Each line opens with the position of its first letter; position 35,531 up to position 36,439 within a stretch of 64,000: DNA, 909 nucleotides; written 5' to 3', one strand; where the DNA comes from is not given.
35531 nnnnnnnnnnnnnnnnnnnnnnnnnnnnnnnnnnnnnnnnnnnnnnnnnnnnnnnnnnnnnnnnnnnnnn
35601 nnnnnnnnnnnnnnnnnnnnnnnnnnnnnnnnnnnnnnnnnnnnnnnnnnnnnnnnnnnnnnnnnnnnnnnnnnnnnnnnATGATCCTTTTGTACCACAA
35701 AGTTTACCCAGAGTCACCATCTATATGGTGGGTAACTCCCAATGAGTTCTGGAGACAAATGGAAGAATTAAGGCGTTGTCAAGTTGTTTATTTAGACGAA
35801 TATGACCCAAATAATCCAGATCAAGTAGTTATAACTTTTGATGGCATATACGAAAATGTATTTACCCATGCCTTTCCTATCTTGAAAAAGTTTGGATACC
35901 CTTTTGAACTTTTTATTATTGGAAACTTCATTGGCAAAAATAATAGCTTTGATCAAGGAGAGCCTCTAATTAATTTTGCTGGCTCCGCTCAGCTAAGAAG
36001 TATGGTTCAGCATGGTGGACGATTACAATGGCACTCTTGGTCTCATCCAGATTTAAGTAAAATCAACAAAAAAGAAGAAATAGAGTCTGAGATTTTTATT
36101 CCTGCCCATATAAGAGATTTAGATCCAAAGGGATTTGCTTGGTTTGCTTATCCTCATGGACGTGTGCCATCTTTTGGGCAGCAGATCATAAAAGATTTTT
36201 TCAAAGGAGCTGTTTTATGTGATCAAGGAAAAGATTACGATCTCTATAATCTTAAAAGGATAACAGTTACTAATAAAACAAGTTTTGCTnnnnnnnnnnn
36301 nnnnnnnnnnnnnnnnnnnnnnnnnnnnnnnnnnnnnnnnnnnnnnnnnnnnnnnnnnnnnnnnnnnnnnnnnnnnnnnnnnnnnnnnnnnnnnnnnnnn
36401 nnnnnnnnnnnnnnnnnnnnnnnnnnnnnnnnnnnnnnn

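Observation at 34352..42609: Flagellin-adjacent glycosylation island with a 1727-aa seven-module enzyme (CE4-GT2-TPR-GT2-GT4-GT2-TPR) under a sigma-54 promoter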

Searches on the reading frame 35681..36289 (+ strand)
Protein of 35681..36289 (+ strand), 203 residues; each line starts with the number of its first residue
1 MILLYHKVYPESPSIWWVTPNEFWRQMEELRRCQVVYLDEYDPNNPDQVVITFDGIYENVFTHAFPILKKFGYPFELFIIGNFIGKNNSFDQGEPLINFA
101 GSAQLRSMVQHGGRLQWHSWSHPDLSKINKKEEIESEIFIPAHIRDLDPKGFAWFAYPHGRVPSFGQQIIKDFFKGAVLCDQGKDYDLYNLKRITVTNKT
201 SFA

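Call 8: search_protein_families(library=pfam, proteins=[window:35681-36289:+], max_evalue=0.001)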
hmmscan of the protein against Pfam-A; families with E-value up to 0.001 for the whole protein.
window:35681-36289:+ (203 aa): 1 family
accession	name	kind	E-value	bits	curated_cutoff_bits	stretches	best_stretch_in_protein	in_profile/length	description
PF01522.26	Polysacc_deac_1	-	3e-16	60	23.1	1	44-163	4-109/124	Polysaccharide deacetylase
